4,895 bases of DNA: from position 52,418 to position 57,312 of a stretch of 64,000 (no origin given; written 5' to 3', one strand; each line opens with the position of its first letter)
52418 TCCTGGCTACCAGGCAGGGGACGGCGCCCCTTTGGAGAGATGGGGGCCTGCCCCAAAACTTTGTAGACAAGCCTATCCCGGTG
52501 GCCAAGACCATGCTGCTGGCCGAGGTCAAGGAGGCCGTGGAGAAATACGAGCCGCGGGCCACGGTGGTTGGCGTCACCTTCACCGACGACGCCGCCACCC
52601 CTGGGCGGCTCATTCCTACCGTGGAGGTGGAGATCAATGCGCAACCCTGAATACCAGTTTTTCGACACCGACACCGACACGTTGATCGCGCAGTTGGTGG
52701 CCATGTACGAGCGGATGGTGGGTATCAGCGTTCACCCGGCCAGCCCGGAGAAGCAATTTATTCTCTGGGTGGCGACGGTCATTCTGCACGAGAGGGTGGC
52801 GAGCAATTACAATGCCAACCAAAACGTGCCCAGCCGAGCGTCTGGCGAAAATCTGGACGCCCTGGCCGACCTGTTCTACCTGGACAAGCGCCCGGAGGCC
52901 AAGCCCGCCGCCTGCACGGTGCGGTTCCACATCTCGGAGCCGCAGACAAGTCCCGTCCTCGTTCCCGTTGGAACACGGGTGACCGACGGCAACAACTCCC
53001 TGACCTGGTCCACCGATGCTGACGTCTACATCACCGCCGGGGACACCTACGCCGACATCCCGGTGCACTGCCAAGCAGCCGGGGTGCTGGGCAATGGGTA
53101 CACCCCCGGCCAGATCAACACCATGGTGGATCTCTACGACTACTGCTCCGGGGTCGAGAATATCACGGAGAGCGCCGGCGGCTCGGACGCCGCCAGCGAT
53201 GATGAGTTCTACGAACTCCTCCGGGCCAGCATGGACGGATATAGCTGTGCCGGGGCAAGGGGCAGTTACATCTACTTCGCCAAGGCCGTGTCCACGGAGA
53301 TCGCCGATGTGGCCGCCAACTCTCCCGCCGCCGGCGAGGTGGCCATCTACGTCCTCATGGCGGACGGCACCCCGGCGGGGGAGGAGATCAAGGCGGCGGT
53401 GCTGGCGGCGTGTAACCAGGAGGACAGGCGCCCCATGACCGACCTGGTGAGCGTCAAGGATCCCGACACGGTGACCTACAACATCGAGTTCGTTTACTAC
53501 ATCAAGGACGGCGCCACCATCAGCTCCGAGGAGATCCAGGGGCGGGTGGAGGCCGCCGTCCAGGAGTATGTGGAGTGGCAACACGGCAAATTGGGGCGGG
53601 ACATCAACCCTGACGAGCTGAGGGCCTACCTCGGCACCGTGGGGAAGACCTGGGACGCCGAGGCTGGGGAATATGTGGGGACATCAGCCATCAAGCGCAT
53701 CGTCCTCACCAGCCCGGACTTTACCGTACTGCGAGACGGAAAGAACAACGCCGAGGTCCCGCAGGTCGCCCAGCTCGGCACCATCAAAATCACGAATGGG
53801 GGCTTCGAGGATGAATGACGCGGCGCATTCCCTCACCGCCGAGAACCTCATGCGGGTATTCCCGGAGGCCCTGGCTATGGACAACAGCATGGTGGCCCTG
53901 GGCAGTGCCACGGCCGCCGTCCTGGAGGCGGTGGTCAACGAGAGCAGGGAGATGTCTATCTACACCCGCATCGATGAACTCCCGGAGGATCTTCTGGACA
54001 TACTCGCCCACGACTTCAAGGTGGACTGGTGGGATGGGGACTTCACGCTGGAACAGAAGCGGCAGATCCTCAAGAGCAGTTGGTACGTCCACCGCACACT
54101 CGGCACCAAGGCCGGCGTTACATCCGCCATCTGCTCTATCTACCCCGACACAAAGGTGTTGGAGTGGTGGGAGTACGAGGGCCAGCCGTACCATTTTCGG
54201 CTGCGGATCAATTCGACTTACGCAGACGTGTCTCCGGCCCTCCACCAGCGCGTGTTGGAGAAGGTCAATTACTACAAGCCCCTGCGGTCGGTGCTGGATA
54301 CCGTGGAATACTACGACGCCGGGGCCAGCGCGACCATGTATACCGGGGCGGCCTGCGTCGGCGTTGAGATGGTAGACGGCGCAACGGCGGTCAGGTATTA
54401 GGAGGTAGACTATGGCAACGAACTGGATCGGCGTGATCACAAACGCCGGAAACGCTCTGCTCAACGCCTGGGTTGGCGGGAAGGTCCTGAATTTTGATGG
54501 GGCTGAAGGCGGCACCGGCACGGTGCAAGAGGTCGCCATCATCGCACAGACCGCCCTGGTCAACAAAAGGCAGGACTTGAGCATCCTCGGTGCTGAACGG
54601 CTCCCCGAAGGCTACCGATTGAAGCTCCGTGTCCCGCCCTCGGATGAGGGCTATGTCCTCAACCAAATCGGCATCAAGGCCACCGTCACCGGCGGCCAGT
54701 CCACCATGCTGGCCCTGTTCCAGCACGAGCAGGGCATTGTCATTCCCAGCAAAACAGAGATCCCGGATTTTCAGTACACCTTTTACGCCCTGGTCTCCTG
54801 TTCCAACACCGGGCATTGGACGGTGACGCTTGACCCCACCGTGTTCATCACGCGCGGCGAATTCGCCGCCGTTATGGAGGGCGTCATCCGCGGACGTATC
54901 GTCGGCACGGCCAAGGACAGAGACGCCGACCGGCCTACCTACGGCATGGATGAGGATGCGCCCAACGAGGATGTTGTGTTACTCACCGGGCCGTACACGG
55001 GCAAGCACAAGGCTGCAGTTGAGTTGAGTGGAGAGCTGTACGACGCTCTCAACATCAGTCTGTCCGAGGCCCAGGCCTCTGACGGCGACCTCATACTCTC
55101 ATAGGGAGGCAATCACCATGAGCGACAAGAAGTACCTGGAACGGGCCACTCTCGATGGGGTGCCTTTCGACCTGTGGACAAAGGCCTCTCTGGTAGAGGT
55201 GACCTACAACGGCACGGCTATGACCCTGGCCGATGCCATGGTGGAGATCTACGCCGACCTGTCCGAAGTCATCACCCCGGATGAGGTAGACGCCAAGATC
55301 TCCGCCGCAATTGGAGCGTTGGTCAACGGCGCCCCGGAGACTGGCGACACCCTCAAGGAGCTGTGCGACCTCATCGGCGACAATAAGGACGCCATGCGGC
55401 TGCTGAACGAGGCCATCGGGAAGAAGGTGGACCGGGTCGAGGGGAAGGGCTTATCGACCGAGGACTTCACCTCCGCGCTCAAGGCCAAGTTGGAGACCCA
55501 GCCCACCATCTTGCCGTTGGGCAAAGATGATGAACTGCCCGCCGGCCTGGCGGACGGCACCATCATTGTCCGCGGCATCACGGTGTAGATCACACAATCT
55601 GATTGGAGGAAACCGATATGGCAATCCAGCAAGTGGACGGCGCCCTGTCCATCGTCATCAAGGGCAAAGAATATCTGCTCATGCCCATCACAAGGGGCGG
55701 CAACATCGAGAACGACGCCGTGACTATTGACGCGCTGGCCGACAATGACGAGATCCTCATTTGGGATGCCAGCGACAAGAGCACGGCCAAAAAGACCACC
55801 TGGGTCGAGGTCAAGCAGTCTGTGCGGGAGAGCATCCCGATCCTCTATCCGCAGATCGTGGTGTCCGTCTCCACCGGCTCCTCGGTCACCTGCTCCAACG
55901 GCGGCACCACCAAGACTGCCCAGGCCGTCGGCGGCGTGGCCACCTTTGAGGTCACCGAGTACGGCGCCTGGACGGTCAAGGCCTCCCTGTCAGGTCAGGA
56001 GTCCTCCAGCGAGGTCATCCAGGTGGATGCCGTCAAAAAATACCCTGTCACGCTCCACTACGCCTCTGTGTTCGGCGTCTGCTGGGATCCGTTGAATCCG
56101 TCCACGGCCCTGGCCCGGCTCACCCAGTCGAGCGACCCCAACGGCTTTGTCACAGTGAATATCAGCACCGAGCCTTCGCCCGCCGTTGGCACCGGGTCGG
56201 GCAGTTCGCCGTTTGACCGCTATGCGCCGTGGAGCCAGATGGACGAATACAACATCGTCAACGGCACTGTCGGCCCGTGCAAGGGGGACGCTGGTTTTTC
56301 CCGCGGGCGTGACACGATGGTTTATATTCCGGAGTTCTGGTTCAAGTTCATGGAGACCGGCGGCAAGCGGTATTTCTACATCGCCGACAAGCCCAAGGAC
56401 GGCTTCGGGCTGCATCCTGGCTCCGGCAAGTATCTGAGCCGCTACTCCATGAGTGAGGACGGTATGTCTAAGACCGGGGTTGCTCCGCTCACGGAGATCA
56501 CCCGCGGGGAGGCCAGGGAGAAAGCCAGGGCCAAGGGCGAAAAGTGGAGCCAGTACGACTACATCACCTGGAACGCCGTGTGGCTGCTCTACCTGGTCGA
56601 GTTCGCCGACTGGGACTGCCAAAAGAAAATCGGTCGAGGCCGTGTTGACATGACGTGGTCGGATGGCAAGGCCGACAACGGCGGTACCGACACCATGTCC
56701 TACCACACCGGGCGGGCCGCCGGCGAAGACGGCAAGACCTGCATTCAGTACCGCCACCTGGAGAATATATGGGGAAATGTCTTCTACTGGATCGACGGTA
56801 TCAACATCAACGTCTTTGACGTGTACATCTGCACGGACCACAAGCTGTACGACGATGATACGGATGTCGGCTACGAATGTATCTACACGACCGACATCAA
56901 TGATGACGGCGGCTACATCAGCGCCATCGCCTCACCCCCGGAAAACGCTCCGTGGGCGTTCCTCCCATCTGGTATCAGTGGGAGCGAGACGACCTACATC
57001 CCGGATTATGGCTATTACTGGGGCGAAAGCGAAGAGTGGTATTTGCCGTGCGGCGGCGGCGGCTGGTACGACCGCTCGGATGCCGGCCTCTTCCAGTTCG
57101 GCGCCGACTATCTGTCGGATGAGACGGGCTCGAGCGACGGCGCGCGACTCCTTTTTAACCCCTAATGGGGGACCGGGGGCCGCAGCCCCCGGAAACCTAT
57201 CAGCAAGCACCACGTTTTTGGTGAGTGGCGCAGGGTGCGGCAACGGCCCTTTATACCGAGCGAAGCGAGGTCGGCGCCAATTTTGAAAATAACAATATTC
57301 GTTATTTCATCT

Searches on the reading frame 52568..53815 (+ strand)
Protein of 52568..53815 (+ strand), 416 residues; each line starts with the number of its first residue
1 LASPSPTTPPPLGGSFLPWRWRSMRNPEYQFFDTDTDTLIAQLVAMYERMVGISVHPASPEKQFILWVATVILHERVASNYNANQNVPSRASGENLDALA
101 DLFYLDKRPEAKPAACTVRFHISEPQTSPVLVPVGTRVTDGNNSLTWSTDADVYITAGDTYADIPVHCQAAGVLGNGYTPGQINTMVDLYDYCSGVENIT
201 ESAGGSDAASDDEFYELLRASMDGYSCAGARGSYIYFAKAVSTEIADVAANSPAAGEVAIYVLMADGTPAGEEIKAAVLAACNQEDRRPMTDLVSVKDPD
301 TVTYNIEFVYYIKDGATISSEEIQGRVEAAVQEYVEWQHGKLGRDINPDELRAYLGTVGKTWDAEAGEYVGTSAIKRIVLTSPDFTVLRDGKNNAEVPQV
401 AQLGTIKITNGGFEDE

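Call 65: search_protein_families(library=phrogs, proteins=[window:52568-53815:+], max_evalue=0.00001)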
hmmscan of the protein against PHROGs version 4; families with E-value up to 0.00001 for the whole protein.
window:52568-53815:+ (416 aa): 3 families
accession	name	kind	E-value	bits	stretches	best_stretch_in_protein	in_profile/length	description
phrog_6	-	tail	5.3e-62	211.2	1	24-411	59-406/548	baseplate wedge subunit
phrog_4226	-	tail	3e-28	99.7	1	209-356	45-190/228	baseplate protein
phrog_21670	-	unknown function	3e-14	53.9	1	28-171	5-146/152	-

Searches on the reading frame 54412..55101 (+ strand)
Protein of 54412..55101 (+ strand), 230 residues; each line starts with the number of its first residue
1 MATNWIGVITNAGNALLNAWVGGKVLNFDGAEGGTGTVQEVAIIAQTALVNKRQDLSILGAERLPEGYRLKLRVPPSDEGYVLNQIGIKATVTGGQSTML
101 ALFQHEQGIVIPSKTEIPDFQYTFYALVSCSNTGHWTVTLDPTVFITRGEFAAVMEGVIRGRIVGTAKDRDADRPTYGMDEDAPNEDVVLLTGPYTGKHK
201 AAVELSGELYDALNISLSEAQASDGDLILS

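Call 7: search_protein_families(library=phrogs, proteins=[window:54412-55101:+], max_evalue=0.001)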
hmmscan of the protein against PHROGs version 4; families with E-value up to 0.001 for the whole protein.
window:54412-55101:+ (230 aa): 2 families
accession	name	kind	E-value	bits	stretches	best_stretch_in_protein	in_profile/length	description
phrog_27381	-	tail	1.9e-13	51.2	1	10-144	9-146/373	tail fiber protein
phrog_7037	-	tail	2.7e-07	31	1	8-148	9-155/480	tail fiber protein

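Call 57: search_protein_families(library=pfam, proteins=[window:54412-55101:+], max_evalue=0.01)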
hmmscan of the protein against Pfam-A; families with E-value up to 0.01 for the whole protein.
window:54412-55101:+ (230 aa): 1 family
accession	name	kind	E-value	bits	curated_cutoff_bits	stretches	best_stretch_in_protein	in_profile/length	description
PF12571.13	Phage_tail_fib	-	0.0056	17.1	23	1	1-146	1-146/150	Phage tail-collar fibre protein, N-terminal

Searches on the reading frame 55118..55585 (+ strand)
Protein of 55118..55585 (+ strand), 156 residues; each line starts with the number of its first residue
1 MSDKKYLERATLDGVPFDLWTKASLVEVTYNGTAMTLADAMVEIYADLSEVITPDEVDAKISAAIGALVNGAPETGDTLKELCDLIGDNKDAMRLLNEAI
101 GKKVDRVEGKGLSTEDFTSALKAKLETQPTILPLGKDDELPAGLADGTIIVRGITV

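Call 7: search_protein_families(library=phrogs, proteins=[window:55118-55585:+], max_evalue=0.001)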
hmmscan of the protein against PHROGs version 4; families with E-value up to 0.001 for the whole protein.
window:55118-55585:+ (156 aa): 12 families
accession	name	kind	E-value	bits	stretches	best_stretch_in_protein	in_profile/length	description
phrog_4757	-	unknown function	5.6e-13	49.8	1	39-114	82-151/359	-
phrog_18608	-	unknown function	5e-11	43.5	1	49-126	157-230/416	-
phrog_7765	-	unknown function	3.8e-07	29.8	1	56-114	231-289/578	-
phrog_1197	-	tail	1.7e-06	28.4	1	52-108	186-242/715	tail protein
phrog_23820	-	tail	6.9e-06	27.2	1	36-110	84-154/221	tail fiber protein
phrog_10588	-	tail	1.2e-05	24.2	1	39-126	388-472/1459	tail protein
phrog_454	-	tail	3e-05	23.3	1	61-103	317-359/1376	tail fiber protein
phrog_2631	-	tail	9e-05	22.2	1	59-101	375-418/644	tail fiber protein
phrog_21962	-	tail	0.00029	21.2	1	55-107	147-199/321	tail protein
phrog_18185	-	tail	0.0003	21.4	1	40-106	225-291/399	tail fiber protein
phrog_27703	-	unknown function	0.00036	19.9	1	55-104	230-279/665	-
phrog_8309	-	unknown function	0.00067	19.9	1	34-110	170-250/312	-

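Call 57: search_protein_families(library=pfam, proteins=[window:55118-55585:+], max_evalue=0.01)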
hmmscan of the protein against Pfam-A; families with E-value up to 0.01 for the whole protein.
window:55118-55585:+ (156 aa): 1 family
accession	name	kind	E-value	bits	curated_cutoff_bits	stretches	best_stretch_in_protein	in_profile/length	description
PF11554.13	DUF3232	-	0.0092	16.5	27.4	0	70-127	17-73/152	Protein of unknown function (DUF3232)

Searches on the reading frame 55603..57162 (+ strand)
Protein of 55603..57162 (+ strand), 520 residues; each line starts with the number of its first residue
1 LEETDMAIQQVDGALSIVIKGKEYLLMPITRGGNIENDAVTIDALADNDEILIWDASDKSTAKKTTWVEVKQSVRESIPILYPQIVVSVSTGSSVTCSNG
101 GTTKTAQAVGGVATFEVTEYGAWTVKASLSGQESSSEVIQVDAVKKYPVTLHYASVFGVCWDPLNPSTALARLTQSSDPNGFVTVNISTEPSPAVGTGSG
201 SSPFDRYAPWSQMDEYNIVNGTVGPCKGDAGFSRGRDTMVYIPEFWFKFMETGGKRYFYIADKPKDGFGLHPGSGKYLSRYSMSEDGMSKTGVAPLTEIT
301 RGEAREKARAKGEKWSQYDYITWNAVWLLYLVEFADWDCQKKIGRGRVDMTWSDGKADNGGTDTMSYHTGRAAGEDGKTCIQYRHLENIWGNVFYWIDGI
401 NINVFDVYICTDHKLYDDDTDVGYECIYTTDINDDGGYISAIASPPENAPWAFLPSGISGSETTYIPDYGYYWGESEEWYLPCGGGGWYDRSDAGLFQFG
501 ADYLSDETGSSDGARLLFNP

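Call 3: search_protein_families(library=pfam, proteins=[window:55603-57162:+], max_evalue=0.1)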
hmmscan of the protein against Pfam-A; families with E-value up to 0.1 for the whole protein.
window:55603-57162:+ (520 aa): 0 families

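Call 4: search_protein_families(library=ncbifam, proteins=[window:55603-57162:+], max_evalue=0.1)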
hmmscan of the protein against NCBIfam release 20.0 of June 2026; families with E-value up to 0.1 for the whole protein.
window:55603-57162:+ (520 aa): 0 families

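Call 7: search_protein_families(library=phrogs, proteins=[window:55603-57162:+], max_evalue=0.001)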
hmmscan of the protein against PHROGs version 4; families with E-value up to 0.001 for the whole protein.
window:55603-57162:+ (520 aa): 2 families
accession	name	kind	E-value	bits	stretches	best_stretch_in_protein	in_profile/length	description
phrog_5302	-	tail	3.8e-68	231.4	1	97-520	114-544/548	tail protein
phrog_2889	-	unknown function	1.6e-07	31.5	1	457-517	353-412/418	-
